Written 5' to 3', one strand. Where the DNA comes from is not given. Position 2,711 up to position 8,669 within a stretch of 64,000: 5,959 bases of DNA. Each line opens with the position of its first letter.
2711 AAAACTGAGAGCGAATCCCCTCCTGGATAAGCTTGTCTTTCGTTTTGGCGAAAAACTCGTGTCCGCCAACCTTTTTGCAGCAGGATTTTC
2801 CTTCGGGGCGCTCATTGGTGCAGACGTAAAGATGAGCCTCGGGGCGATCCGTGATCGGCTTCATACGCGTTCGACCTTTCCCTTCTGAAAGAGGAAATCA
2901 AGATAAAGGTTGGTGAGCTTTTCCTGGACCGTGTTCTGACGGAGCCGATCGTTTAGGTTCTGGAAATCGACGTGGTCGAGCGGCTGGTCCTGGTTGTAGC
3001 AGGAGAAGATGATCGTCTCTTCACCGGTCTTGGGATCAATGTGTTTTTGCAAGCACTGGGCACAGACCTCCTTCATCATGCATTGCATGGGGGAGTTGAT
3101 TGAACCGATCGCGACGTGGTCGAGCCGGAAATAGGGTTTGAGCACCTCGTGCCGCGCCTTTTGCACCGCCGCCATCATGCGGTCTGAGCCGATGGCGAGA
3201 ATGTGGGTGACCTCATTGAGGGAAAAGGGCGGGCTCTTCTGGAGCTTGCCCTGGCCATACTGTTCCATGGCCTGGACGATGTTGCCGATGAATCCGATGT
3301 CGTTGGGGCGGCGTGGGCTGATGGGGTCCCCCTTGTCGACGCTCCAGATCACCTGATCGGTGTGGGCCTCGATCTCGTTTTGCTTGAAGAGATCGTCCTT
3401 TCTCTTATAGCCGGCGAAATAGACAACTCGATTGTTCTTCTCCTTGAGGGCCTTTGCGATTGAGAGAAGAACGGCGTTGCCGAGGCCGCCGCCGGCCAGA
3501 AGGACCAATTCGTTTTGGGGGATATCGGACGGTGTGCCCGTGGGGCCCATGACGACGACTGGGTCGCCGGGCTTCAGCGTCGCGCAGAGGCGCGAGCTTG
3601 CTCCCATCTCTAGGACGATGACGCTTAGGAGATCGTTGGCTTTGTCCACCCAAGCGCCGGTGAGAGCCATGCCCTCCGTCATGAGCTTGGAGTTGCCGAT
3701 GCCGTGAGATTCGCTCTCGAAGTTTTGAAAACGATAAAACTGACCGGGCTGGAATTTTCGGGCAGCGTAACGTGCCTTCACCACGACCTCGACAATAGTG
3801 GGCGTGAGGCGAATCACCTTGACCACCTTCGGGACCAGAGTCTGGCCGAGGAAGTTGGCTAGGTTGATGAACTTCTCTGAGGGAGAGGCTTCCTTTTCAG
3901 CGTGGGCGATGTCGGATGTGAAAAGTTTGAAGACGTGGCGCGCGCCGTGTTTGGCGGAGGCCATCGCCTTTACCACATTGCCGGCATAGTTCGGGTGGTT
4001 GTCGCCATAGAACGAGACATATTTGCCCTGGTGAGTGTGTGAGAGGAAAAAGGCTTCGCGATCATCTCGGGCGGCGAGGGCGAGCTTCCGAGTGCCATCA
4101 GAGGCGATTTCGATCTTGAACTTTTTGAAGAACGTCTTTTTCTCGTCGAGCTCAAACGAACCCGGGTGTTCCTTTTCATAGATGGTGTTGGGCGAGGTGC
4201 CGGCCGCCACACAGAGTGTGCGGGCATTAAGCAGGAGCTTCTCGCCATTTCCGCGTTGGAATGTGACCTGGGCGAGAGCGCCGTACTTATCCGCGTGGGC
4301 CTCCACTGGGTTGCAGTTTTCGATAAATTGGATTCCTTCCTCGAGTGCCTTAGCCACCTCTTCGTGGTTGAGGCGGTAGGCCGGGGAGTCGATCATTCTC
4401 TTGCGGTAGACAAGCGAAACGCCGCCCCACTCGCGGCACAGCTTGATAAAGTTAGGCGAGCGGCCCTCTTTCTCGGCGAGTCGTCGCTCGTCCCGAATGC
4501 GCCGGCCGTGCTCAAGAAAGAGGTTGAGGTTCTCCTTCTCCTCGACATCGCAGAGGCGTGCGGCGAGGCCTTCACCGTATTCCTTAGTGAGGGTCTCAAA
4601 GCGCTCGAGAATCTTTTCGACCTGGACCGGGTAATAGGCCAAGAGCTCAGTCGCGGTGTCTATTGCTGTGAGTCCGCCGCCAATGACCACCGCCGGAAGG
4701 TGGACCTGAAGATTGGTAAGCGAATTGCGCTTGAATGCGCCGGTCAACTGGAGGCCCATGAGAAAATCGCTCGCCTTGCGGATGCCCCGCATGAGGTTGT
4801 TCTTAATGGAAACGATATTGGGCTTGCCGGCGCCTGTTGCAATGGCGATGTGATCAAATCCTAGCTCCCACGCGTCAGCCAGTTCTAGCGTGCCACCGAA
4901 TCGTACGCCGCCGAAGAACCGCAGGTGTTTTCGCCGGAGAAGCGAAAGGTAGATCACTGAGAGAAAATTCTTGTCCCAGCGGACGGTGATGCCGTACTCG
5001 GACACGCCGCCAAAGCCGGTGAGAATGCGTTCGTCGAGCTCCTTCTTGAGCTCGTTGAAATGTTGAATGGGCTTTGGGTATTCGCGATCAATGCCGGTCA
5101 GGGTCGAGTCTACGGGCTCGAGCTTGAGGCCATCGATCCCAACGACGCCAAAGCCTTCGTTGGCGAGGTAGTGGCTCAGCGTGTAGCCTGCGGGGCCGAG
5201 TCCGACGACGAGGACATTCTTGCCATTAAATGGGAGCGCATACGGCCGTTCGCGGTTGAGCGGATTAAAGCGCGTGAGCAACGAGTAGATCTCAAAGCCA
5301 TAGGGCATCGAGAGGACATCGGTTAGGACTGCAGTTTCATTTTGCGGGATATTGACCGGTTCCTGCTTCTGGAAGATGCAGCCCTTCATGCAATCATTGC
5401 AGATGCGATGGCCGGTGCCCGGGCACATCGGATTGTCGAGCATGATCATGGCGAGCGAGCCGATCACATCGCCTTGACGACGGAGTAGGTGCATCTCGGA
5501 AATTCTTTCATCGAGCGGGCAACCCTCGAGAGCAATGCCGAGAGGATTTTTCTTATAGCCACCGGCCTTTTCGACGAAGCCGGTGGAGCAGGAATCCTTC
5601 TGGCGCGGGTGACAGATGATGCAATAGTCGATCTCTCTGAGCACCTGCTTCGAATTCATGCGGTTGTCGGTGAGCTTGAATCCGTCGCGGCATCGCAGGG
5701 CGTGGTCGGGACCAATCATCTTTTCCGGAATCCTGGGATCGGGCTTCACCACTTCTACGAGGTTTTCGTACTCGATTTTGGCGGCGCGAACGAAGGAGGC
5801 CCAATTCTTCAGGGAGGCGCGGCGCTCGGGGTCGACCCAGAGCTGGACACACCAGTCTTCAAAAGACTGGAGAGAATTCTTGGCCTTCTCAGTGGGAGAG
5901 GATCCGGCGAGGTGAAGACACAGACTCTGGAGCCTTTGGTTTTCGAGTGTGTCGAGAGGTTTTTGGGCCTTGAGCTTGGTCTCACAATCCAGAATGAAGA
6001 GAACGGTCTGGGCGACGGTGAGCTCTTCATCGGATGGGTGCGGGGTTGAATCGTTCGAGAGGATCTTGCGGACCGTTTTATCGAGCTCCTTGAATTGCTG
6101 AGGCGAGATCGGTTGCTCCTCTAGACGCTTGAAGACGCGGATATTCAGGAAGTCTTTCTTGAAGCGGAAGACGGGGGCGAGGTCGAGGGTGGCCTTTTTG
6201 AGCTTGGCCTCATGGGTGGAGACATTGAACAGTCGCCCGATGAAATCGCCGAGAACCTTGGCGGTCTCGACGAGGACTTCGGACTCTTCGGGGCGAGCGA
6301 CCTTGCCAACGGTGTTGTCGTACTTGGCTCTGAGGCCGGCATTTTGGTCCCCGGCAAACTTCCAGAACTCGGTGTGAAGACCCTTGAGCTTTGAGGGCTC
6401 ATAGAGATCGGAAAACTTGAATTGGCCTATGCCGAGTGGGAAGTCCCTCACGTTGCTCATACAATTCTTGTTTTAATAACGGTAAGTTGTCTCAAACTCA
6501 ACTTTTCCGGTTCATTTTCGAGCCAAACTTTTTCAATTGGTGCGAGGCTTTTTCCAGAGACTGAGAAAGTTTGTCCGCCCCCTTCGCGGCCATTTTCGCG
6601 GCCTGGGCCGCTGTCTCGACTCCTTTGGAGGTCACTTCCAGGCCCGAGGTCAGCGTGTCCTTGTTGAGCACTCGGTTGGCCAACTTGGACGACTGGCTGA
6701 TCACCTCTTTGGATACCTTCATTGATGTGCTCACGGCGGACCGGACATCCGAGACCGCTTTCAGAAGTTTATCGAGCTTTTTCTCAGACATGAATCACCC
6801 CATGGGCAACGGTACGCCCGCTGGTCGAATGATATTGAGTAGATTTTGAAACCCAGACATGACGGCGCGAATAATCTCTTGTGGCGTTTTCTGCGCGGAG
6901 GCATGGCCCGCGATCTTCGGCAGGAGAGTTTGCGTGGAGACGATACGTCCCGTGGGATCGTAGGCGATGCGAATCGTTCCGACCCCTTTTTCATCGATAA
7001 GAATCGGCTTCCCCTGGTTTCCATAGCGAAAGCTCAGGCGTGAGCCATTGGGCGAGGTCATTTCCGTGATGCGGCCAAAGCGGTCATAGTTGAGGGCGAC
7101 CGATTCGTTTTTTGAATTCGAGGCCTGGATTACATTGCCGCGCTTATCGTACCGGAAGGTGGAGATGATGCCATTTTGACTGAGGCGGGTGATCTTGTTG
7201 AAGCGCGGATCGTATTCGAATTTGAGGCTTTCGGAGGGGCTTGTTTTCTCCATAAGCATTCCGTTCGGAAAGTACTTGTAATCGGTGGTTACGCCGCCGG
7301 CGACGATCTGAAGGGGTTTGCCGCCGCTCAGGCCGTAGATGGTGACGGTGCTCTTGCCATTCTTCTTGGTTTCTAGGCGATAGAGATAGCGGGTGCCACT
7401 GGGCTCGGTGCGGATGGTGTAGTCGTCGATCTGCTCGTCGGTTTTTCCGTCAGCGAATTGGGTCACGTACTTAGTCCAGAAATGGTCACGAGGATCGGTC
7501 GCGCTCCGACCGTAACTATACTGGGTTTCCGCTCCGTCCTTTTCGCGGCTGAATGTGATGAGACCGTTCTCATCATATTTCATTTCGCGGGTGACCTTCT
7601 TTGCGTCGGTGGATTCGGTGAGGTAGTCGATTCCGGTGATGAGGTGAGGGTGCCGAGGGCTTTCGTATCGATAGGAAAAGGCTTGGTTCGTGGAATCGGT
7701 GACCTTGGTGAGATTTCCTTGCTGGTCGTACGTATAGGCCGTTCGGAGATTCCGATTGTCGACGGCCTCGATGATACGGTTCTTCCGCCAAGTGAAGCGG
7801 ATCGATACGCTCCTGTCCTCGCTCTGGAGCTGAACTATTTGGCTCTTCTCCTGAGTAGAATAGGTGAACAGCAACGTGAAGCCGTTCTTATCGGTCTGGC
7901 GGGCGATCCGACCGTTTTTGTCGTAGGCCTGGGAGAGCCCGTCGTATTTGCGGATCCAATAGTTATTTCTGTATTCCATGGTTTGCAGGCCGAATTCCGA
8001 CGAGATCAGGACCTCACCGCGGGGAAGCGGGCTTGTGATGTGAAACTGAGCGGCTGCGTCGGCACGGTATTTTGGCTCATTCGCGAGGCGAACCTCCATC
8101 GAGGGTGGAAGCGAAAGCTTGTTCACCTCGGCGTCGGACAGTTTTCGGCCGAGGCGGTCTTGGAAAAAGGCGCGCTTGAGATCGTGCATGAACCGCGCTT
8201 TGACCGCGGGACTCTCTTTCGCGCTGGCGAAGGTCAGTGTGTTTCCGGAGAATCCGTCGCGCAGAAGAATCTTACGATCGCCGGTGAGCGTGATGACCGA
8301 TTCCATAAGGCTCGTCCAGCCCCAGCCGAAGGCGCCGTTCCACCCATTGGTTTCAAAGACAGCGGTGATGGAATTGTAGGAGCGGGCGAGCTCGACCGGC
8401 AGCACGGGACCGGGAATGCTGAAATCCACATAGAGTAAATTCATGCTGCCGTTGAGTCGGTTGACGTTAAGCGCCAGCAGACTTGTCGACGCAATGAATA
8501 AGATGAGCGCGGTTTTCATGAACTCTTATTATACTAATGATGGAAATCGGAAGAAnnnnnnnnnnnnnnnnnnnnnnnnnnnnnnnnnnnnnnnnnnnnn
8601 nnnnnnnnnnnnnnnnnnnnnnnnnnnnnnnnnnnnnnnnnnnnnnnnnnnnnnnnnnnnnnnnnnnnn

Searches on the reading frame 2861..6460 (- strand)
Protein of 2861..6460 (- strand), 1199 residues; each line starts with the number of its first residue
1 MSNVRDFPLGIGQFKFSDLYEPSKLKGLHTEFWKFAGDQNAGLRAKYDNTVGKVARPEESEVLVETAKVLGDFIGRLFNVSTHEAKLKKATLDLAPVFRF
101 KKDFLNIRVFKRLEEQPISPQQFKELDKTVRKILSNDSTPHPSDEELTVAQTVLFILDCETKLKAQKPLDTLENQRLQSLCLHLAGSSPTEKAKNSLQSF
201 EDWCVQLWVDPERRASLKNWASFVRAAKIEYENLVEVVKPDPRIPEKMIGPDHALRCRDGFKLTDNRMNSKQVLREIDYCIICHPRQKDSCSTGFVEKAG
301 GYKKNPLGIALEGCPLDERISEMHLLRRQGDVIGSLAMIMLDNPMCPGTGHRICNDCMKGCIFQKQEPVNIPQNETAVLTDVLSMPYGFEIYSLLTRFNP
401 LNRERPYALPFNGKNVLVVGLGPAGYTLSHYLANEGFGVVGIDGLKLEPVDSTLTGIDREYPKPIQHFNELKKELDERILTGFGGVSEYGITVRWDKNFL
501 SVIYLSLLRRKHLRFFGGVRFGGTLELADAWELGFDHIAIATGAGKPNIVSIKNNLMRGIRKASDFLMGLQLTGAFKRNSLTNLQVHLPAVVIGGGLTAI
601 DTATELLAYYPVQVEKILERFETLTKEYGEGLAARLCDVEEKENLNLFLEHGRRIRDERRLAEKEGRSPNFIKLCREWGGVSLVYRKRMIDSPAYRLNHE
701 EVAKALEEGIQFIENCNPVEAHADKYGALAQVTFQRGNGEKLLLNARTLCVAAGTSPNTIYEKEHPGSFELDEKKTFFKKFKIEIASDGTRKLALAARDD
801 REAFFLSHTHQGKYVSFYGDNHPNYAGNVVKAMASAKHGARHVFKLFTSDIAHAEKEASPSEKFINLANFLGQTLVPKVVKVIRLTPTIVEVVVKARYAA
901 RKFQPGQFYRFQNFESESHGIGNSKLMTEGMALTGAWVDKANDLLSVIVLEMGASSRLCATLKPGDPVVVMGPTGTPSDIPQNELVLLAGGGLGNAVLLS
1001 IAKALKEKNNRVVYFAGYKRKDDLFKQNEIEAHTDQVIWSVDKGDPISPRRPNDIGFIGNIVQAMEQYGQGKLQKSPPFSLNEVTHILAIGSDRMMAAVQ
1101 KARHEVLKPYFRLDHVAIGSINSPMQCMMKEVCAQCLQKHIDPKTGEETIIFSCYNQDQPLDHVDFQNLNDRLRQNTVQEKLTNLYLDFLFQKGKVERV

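Call 5: search_protein_families(library=ncbifam, proteins=[window:2861-6460:-], max_evalue=1)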
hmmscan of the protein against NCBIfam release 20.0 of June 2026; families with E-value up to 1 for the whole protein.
window:2861-6460:- (1199 aa): 30 families (the best 25 are shown)
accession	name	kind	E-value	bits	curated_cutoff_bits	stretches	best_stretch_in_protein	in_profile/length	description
NF005128.0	PRK06567.1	equivalog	1.3e-180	602.7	1072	2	59-1016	54-925/1031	putative bifunctional glutamate synthase subunit beta/2-polyprenylphenol hydroxylase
NF009414.0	PRK12778.1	equivalog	3e-42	144.8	1103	4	878-1045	3-160/752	bifunctional dihydroorotate dehydrogenase B NAD binding subunit/NADPH-dependent glutamate synthase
NF009415.0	PRK12779.1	equivalog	2e-28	98.8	1519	4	875-1139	649-894/944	putative bifunctional glutamate synthase subunit beta/2-polyprenylphenol hydroxylase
TIGR01316.1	gltA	equivalog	4.3e-22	78.5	471.75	3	482-604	167-289/449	NADPH-dependent glutamate synthase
NF004862.0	PRK06222.1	subfamily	8.9e-22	77.9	220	1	878-1045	3-160/281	sulfide/dihydroorotate dehydrogenase-like FAD/NAD-binding protein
NF009413.0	PRK12775.1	equivalog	6.5e-19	67.2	1895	3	929-1049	43-165/1006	putative trifunctional 2-polyprenylphenol hydroxylase/glutamate synthase subunit beta/ferritin domain-containing protein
NF009409.0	PRK12770.1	subfamily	3.7e-12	46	343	2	535-608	120-194/360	putative glutamate synthase subunit beta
NF000799.0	PRK00054.1-4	equivalog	4.2e-12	45.7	314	1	880-1042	10-167/258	dihydroorotate dehydrogenase electron transfer subunit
NF009410.0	PRK12771.1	subfamily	2.3e-11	43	516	2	513-735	203-346/566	NAD(P)-binding protein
NF000797.0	PRK00054.1-2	equivalog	7.3e-11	41.8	270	1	878-1044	18-176/267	dihydroorotate dehydrogenase electron transfer subunit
NF000796.0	PRK00054.1-1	equivalog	2.3e-10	40.2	224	1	878-1102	7-188/254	dihydroorotate dehydrogenase electron transfer subunit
TIGR03315.1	Se_ygfK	equivalog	1.2e-08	32.9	835.3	3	681-724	694-733/1012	putative selenate reductase subunit YgfK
NF009454.0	PRK12814.1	equivalog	5.1e-08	31.7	916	2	510-611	255-347/657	putative NADPH-dependent glutamate synthase small subunit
NF000798.0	PRK00054.1-3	equivalog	1.4e-07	31.4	219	1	877-1045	8-159/244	dihydroorotate dehydrogenase electron transfer subunit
TIGR01317.1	GOGAT_sm_gam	subfamily_domain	5.7e-06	25.4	447.7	2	483-602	178-298/485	glutamate synthase small subunit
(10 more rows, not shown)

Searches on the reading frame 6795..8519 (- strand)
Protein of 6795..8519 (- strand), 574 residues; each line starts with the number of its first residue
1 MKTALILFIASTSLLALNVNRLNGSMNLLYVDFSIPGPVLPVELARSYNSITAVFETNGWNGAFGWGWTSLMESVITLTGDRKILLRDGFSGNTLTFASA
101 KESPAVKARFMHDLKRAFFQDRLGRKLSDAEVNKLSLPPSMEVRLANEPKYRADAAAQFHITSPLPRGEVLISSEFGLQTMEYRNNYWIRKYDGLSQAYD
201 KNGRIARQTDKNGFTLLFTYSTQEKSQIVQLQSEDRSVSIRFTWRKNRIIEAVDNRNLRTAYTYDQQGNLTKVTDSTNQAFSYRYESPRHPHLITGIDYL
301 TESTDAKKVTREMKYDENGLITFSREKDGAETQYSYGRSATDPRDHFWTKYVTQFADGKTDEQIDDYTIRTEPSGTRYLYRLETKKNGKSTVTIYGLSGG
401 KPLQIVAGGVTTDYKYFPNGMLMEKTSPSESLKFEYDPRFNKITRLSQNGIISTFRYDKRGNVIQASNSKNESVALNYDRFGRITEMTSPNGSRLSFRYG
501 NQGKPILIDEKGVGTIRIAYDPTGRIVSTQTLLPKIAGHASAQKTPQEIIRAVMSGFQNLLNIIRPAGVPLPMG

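Call 4: search_protein_families(library=pfam, proteins=[window:6795-8519:-], max_evalue=1)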
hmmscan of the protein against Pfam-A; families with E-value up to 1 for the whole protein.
window:6795-8519:- (574 aa): 4 families
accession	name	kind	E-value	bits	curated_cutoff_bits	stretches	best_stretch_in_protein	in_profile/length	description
PF05593.20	RHS_repeat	-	1.8e-25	89.2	22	3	246-276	4-34/38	RHS Repeat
PF20148.4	DUF6531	-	1.5e-10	41.7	24.1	1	19-89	4-67/74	Domain of unknown function (DUF6531)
PF10438.15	Cyc-maltodext_C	-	0.033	14.7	22.2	1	448-486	7-45/76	Cyclo-malto-dextrinase C-terminal domain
PF07661.19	MORN_2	-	0.04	14.6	29.6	0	415-426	7-18/22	MORN repeat variant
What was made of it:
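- Checked: The YD/RHS protein at 6795-8519 matches RHS_repeat at E 1.8e-25 plus DUF6531 (call 4).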

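Call 5: search_protein_families(library=ncbifam, proteins=[window:6795-8519:-], max_evalue=1)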
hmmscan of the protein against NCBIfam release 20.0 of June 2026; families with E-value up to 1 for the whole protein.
window:6795-8519:- (574 aa): 2 families
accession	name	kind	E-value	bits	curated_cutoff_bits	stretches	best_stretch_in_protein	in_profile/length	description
TIGR01643.1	YD_repeat_2x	repeat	6.8e-23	80.2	15.8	2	457-497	1-41/42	YD repeat-containing protein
NF041261.1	RHS_core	equivalog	3e-17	61.8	2000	2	425-528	550-653/1261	RHS element core protein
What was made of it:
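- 6795..8519 (-): Short secreted YD/RHS-repeat protein with an N-terminal DUF6531 domain. RHS_repeat E 1.8e-25, DUF6531 E 1.5e-10 and YD_repeat_2x E 6.8e-23 (calls 4, 5).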
